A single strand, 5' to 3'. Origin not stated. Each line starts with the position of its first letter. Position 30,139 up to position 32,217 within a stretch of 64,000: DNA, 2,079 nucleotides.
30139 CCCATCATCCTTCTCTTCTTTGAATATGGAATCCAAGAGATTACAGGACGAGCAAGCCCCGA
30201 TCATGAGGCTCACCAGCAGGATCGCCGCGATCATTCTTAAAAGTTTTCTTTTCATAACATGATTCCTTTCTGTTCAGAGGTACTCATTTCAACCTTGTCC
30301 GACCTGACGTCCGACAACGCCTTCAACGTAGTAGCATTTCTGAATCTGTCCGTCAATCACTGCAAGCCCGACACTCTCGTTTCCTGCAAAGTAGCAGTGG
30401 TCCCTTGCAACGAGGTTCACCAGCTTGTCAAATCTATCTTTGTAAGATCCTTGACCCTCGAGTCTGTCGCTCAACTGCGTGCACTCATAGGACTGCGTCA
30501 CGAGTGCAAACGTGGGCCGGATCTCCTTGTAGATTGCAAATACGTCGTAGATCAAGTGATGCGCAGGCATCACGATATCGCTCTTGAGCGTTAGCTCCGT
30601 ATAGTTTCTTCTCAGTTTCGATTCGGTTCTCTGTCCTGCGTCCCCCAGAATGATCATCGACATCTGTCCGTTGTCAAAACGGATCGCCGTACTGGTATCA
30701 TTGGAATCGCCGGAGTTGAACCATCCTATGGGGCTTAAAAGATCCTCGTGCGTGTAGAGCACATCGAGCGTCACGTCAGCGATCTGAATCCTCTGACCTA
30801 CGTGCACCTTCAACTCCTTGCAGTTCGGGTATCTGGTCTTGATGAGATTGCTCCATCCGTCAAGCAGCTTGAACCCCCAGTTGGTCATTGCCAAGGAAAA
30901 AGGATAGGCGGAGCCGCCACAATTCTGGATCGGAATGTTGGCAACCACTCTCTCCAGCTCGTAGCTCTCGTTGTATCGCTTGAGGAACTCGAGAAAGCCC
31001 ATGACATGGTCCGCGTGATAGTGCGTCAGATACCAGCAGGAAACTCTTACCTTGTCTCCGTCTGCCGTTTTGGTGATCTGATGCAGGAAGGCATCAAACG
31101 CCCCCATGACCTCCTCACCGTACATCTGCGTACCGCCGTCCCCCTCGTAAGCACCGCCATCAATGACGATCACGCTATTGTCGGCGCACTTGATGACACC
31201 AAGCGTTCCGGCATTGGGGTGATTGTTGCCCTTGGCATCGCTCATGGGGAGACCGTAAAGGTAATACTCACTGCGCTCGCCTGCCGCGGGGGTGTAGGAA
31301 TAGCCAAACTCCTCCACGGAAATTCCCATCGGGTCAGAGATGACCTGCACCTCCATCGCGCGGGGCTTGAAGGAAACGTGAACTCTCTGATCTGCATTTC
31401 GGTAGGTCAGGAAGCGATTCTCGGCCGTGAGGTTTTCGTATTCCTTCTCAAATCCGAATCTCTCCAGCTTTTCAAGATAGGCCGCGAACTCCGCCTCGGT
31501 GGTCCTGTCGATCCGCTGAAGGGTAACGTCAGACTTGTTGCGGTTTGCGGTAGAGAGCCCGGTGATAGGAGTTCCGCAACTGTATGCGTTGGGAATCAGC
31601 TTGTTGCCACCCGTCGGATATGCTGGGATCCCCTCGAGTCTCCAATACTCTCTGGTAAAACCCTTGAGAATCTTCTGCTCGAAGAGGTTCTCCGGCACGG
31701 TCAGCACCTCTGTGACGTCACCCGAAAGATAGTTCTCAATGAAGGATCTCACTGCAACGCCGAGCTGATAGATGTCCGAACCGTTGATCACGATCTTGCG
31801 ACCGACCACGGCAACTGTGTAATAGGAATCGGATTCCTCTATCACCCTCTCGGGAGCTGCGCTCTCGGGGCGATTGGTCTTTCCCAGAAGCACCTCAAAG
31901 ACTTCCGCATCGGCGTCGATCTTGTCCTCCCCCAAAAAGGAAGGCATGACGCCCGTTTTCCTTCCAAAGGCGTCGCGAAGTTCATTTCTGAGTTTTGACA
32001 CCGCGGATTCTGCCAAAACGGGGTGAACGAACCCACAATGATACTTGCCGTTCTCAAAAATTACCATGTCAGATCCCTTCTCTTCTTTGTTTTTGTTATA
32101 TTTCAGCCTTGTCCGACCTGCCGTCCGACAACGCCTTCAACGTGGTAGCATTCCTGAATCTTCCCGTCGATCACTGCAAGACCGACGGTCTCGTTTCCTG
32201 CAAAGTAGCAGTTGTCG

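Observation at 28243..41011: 12.7 kb operon encoding only exported proteins, built around four tandem copies of a lipoprotein with an unusual domain fusion (glycosidase-accessory-like N-domain + ComEC-type MBL hydrolase)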

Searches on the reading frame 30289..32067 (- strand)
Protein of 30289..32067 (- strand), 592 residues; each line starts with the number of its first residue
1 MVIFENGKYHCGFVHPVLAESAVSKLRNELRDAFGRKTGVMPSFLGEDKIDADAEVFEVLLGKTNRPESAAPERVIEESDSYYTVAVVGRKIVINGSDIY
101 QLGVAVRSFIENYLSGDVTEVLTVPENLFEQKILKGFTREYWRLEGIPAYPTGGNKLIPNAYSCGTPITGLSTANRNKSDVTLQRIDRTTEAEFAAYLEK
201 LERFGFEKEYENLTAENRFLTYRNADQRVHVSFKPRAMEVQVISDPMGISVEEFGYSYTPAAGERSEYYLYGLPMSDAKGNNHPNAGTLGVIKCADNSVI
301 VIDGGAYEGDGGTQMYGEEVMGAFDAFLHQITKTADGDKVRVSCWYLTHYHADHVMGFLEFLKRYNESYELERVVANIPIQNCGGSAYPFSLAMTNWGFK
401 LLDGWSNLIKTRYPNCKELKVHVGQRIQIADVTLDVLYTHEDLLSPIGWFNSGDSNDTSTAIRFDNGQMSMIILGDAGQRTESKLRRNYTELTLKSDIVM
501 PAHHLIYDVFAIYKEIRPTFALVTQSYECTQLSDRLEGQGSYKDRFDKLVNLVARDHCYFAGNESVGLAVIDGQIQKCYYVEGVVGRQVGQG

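Call 3: search_protein_families(library=pfam, proteins=[window:30289-32067:-], max_evalue=0.1)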
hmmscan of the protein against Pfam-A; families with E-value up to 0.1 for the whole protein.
window:30289-32067:- (592 aa): 2 families
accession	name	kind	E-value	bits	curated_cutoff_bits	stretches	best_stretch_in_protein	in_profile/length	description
PF00753.33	Lactamase_B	-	0.00011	22.7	22.7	1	336-480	38-153/196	Metallo-beta-lactamase superfamily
PF12971.12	NAGLU_N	-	0.05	13.9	28.3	0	77-119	26-68/82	Alpha-N-acetylglucosaminidase (NAGLU) N-terminal domain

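Call 4: search_protein_families(library=ncbifam, proteins=[window:30289-32067:-], max_evalue=0.1)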
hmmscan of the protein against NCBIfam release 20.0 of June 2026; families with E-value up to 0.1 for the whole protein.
window:30289-32067:- (592 aa): 9 families
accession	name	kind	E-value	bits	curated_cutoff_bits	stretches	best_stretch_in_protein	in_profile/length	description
TIGR00361.1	ComEC_Rec2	equivalog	0.00087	17.5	190.05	1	347-504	497-609/663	DNA internalization-related competence protein ComEC/Rec2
NF058524.1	6A-MBL_enzyme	equivalog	0.0024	17.1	220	0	330-366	46-82/346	anti-phage 6A-MBL system MBL-fold protein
NF008580.0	PRK11539.1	equivalog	0.011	14.1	969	1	454-504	619-668/758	ComEC family protein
NF049846.1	blaAHM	exception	0.013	14.4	590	1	454-527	192-264/304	AHM family subclass B3-like metallo-beta-lactamase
NF000801.0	PRK00055.1-3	equivalog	0.018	14.1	252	1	342-368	54-80/307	ribonuclease Z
TIGR02651.1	RNase_Z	equivalog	0.033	13.3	292.95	1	346-368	56-78/302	ribonuclease Z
NF041809.1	Avs1a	equivalog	0.043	12.6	420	0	323-373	28-77/387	AVAST type 1 anti-phage system MBL fold metallo-hydrolase Avs1a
TIGR03413.1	GSH_gloB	equivalog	0.061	12.7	200.8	0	331-366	33-68/248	hydroxyacylglutathione hydrolase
NF002558.0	PRK02126.1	subfamily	0.085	11.8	315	0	331-365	37-71/345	ribonuclease Z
